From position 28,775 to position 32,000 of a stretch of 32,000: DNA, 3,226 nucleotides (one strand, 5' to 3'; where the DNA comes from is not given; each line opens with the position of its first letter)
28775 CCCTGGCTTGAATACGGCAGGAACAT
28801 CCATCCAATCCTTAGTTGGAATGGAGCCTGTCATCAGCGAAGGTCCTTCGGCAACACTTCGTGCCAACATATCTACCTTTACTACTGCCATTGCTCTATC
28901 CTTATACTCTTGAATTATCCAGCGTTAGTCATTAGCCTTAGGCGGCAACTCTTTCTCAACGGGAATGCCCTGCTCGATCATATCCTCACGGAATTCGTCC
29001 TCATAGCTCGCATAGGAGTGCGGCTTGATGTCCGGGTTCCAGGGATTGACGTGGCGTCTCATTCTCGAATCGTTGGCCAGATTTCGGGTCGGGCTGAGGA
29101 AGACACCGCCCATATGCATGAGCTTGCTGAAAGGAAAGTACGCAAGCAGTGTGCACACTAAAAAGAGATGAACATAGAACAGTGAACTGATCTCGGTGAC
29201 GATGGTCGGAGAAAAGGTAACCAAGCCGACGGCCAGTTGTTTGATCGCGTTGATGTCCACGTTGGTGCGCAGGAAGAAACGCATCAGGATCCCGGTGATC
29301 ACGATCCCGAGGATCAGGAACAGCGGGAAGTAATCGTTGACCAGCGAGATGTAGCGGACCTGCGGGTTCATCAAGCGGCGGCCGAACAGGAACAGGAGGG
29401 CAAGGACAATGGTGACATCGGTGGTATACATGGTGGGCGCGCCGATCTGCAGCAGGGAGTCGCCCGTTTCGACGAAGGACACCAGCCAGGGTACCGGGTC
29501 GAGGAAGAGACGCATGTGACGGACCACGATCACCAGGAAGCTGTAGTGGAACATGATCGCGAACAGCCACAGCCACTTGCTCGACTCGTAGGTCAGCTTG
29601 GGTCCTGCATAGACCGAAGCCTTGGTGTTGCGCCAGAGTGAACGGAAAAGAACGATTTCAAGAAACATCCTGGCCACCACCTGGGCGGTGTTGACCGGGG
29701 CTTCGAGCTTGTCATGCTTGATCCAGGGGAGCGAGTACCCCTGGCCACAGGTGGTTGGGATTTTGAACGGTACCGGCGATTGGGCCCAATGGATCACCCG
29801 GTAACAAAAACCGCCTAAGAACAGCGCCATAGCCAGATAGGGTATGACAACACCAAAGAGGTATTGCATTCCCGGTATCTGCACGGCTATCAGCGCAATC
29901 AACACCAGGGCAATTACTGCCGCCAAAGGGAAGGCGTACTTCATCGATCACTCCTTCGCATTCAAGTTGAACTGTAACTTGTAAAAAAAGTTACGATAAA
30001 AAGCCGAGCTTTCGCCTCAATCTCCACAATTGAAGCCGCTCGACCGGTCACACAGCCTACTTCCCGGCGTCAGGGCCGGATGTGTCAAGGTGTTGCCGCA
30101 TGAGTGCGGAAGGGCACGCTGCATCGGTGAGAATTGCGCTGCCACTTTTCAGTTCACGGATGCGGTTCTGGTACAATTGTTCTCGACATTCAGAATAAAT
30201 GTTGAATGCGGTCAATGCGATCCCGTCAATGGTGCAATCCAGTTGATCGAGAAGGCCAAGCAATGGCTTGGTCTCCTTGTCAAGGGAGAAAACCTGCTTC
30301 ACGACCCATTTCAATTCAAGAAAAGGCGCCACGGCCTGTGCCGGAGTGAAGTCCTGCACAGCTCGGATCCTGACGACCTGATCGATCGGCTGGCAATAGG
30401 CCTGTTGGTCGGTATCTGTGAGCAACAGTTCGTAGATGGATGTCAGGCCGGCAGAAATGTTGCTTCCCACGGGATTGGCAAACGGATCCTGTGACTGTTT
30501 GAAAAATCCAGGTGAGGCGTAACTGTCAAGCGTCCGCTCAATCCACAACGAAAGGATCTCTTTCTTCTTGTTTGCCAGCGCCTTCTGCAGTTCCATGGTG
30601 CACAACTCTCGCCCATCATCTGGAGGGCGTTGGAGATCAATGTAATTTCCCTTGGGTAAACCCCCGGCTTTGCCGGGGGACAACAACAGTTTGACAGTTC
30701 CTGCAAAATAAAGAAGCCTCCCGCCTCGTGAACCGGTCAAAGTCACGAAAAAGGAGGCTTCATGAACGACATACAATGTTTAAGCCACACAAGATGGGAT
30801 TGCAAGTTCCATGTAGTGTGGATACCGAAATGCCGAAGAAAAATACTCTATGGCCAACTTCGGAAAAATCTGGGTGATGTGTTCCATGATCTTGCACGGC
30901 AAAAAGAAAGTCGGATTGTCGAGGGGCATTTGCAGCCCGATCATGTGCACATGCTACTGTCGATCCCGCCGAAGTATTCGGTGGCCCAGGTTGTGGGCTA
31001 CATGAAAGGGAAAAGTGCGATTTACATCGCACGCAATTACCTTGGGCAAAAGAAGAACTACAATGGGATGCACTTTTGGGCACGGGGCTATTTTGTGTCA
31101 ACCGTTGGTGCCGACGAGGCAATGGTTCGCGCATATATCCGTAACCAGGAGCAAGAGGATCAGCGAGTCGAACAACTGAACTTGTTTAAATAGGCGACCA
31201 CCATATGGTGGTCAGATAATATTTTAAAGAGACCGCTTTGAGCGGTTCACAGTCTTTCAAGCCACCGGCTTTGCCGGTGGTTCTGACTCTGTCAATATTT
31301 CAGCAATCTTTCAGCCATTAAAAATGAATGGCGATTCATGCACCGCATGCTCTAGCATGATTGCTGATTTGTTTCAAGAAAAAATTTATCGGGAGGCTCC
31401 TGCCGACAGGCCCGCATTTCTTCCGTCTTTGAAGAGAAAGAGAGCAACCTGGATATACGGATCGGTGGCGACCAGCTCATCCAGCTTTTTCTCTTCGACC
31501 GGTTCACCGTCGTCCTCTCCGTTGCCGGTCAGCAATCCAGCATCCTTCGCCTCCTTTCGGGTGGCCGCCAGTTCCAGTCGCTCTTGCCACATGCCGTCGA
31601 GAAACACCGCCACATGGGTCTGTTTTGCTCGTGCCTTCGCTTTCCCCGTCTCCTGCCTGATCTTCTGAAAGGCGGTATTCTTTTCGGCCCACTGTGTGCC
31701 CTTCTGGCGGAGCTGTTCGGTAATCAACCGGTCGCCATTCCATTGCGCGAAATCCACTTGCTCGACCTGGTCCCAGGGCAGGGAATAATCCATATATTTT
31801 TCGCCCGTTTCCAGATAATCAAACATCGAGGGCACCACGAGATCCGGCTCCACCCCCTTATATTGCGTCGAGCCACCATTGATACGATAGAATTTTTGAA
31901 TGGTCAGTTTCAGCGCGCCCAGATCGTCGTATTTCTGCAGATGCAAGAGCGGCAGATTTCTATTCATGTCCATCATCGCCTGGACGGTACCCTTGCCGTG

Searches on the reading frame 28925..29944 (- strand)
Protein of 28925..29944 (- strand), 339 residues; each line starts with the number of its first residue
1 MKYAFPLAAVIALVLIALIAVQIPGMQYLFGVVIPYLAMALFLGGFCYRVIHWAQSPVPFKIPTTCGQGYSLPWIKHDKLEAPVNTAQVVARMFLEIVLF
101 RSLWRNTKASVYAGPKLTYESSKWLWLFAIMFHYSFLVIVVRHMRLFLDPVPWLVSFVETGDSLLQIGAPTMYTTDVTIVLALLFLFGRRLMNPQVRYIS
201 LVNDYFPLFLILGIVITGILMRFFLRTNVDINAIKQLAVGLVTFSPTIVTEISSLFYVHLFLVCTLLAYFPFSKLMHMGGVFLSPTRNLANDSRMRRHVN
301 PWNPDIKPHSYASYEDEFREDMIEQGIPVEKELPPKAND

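Call 50: search_protein_families(library=pfam, proteins=[window:28925-29944:-], max_evalue=0.00001)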
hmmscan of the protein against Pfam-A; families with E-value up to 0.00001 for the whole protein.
window:28925-29944:- (339 aa): 1 family
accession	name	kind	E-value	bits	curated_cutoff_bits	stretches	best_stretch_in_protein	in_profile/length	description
PF02665.19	Nitrate_red_gam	-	7.5e-19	68.7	22.9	1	121-278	40-199/217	Nitrate reductase gamma subunit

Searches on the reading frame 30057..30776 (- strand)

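Call 50: search_protein_families(library=pfam, proteins=[window:30057-30776:-], max_evalue=0.00001)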
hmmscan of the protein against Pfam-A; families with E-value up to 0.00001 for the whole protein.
window:30057-30776:- (239 aa): 1 family
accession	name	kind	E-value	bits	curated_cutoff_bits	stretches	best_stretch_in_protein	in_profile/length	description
PF14361.12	RsbRD_N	-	2.3e-13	51.1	24.3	1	63-162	1-102/104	RsbT co-antagonist protein rsbRD N-terminal domain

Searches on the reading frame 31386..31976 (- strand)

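Call 50: search_protein_families(library=pfam, proteins=[window:31386-31976:-], max_evalue=0.00001)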
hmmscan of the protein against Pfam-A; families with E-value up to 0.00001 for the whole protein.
window:31386-31976:- (196 aa): 1 family
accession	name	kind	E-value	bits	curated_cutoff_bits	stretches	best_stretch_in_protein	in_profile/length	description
PF11818.13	DUF3340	-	1.4e-14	54.9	28.6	1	52-150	1-106/155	C-terminal domain of tail specific protease (DUF3340)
